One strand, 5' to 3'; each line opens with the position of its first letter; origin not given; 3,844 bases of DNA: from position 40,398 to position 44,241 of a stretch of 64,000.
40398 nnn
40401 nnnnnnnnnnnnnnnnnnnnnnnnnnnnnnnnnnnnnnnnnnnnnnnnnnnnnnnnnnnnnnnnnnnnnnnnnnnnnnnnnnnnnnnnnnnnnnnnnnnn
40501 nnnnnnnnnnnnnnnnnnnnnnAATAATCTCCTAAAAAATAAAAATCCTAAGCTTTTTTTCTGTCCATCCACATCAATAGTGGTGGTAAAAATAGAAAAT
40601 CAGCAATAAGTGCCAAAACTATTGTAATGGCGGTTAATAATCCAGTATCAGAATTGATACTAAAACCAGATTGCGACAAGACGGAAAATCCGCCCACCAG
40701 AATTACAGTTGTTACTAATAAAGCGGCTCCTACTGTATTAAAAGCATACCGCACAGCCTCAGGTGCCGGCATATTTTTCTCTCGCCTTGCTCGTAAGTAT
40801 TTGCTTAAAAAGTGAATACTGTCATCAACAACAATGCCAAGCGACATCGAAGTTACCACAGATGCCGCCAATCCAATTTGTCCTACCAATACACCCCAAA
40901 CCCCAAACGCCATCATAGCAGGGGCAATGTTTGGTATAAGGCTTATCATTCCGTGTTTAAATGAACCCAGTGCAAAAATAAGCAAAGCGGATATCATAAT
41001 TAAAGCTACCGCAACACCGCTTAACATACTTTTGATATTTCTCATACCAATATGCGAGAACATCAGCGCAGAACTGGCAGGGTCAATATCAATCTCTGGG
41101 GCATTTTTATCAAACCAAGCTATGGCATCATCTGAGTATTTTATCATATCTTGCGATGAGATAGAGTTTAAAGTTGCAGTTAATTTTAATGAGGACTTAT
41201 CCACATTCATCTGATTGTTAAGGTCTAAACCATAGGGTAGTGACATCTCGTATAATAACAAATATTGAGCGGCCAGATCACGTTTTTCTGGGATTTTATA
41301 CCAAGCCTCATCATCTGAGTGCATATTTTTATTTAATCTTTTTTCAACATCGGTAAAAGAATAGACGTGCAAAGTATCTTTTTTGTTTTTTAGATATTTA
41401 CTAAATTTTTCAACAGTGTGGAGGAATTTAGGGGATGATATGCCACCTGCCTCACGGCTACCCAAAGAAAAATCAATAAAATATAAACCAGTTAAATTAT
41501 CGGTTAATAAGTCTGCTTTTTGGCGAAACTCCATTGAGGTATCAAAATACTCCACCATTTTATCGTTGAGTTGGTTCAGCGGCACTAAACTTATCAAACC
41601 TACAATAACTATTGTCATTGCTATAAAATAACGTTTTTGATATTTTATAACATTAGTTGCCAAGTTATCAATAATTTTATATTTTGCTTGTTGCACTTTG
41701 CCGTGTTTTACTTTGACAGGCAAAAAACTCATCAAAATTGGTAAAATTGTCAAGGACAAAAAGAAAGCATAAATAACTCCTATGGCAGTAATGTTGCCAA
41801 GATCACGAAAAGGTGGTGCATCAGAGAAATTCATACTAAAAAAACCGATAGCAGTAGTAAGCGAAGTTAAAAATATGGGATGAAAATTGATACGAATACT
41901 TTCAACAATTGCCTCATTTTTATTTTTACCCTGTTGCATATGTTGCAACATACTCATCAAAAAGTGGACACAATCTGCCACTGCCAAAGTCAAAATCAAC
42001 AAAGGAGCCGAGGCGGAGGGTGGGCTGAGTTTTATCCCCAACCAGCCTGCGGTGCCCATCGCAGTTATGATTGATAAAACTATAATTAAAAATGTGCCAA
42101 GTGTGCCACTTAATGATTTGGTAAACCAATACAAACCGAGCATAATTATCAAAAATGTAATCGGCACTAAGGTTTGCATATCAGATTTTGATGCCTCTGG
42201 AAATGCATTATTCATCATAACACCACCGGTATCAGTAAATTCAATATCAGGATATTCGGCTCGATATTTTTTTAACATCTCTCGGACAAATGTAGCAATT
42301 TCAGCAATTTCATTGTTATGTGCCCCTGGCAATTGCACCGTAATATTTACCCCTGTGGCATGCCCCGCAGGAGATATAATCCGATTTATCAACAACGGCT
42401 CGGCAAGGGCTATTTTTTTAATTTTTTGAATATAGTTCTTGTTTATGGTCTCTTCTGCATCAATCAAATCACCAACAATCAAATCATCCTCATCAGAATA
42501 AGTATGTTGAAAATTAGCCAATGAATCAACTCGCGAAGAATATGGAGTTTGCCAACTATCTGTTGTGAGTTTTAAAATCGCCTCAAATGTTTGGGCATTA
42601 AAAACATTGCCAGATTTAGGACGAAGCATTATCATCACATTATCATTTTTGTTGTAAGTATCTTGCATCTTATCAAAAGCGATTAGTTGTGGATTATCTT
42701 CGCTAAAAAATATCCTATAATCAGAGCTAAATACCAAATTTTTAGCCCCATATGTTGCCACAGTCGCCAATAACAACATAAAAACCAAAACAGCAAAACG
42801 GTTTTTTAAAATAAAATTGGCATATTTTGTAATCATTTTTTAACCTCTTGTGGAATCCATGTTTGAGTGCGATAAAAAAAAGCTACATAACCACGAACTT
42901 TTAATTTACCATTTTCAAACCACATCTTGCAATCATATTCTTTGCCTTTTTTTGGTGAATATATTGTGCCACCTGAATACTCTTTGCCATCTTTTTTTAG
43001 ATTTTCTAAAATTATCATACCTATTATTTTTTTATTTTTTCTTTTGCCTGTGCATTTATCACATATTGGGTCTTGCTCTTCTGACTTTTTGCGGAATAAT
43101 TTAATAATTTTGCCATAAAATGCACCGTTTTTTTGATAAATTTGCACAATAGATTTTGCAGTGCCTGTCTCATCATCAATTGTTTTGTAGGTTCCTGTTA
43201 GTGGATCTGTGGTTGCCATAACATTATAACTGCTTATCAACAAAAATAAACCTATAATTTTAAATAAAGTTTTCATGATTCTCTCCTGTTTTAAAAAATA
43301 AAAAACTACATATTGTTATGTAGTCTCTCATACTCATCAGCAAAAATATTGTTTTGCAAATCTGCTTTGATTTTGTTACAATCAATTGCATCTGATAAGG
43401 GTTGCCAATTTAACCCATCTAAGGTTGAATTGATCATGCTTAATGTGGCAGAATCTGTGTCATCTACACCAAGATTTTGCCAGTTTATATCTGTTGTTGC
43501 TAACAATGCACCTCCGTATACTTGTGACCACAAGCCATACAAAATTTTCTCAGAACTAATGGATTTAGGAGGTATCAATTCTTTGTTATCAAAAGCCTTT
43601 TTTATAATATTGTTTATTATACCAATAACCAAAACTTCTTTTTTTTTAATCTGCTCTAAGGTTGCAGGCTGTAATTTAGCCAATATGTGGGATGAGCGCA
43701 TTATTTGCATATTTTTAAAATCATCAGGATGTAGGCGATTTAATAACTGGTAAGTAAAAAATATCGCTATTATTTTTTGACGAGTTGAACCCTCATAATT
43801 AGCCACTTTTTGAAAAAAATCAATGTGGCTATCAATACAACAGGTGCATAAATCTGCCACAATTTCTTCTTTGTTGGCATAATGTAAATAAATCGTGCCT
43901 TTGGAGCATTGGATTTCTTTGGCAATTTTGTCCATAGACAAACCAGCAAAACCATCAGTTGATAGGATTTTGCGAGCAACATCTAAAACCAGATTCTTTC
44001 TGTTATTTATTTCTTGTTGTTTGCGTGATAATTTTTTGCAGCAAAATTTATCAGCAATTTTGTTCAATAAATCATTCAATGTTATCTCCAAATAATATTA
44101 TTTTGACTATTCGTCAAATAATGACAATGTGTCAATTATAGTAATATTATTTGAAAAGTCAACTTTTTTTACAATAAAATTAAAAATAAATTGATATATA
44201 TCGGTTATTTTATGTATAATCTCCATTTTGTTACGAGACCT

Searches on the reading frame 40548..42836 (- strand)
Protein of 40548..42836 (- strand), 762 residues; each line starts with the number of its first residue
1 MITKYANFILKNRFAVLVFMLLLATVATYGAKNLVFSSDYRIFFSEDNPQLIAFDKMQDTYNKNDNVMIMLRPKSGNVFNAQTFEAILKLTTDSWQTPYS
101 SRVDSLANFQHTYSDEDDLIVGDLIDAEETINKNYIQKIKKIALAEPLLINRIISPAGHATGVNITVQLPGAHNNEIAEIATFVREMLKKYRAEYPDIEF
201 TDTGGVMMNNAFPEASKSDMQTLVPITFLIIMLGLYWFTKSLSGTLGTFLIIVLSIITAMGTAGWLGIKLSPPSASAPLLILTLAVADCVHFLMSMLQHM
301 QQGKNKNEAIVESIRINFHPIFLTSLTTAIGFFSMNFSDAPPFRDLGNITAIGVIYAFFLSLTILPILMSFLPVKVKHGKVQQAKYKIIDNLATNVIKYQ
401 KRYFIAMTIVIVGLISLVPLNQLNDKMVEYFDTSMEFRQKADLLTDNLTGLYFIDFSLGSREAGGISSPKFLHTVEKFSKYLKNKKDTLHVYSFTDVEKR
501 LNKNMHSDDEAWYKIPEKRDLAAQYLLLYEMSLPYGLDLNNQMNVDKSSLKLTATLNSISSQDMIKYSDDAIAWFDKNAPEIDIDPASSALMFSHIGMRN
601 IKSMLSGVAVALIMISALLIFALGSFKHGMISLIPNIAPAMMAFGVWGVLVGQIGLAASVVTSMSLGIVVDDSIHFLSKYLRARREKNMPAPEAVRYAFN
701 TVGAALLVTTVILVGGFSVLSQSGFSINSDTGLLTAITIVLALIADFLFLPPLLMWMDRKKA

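Call 80: search_protein_families(library=pfam, proteins=[window:40548-42836:-], max_evalue=0.0001)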
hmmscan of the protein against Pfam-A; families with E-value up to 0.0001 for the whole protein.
window:40548-42836:- (762 aa): 4 families
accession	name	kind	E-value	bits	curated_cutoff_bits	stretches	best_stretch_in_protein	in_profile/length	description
PF03176.21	MMPL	-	9.2e-29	100.9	20.5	2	47-372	6-302/333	MMPL family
PF12349.14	Sterol-sensing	-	1.1e-07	32.3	22.3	1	246-371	10-135/153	Sterol-sensing domain of SREBP cleavage-activation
PF00873.25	ACR_tran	-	1.1e-07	30.5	28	1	215-369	859-1017/1021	AcrB/AcrD/AcrF family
PF02460.24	Patched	-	6.5e-07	29.7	23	1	236-370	22-155/156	Patched SSD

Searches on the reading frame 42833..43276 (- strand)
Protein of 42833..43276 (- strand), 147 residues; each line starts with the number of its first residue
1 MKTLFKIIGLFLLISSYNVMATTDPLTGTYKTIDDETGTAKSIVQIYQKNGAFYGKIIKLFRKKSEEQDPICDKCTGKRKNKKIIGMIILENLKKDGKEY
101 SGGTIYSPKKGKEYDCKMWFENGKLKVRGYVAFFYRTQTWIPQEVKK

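Call 80: search_protein_families(library=pfam, proteins=[window:42833-43276:-], max_evalue=0.0001)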
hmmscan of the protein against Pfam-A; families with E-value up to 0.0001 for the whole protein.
window:42833-43276:- (147 aa): 1 family
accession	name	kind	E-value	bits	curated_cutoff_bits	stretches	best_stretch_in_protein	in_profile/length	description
PF09917.15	DUF2147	-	8.4e-31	107.3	27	1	28-140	1-110/112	Uncharacterized protein conserved in bacteria (DUF2147)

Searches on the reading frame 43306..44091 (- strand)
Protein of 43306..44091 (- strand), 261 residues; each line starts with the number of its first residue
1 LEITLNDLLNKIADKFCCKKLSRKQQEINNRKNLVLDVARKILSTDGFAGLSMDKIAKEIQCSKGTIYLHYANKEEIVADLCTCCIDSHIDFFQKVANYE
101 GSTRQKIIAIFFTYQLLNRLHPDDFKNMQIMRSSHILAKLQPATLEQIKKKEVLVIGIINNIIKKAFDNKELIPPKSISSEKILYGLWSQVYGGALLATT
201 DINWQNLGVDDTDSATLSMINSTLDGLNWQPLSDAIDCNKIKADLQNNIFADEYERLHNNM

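Call 81: search_protein_families(library=pfam, proteins=[window:43306-44091:-], max_evalue=0.0001)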
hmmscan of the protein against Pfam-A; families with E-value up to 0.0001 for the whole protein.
window:43306-44091:- (261 aa): 1 family
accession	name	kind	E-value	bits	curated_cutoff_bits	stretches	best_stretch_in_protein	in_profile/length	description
PF00440.29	TetR_N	-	1.6e-12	47.4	24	1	36-80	2-46/47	Bacterial regulatory proteins, tetR family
